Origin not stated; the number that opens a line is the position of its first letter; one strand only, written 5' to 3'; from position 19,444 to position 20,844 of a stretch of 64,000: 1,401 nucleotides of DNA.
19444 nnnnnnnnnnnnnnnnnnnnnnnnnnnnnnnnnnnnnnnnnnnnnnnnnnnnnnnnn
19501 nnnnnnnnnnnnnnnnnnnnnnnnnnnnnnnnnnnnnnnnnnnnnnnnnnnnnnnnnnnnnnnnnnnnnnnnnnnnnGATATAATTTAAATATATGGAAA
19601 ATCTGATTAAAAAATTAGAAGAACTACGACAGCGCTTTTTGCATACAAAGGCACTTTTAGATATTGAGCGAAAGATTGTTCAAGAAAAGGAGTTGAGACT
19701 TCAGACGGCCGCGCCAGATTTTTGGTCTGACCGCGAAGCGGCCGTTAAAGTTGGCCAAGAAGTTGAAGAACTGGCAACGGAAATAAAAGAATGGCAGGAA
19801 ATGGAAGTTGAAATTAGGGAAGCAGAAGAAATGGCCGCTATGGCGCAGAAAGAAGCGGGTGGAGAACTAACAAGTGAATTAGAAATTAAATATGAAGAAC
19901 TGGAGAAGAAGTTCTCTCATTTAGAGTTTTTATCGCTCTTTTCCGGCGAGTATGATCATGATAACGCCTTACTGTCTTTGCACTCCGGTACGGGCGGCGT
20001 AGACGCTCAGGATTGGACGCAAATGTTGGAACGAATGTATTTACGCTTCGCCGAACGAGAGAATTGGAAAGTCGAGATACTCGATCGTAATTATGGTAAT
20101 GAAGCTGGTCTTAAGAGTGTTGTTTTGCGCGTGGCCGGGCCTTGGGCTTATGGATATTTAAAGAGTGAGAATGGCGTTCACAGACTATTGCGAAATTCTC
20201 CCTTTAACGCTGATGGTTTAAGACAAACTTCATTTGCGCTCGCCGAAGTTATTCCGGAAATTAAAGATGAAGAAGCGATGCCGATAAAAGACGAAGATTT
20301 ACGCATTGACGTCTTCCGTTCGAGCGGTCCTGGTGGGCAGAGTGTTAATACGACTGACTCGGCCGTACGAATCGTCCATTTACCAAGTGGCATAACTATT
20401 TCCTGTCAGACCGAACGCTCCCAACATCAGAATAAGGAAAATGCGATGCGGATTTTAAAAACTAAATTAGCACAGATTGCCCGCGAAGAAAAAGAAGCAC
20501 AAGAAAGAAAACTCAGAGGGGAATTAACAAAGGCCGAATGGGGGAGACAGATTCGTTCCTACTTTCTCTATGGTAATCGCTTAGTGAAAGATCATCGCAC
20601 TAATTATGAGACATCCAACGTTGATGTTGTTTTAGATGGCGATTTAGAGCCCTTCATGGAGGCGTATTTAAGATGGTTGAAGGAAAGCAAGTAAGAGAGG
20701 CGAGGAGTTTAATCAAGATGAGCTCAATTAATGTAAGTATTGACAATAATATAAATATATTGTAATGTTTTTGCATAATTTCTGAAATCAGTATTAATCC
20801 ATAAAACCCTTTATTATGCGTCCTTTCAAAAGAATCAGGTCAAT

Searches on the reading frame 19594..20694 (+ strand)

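Call 67: search_protein_families(library=pfam, proteins=[window:19594-20694:+], max_evalue=0.001)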
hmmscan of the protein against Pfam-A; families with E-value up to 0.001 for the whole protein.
window:19594-20694:+ (366 aa): 2 families
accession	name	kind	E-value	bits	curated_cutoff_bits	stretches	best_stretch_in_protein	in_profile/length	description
PF03462.23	PCRF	-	5.5e-49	167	24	1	32-215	6-192/194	PCRF domain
PF00472.26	RF-1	-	2.2e-39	134.5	35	1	228-335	4-116/116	RF-1 domain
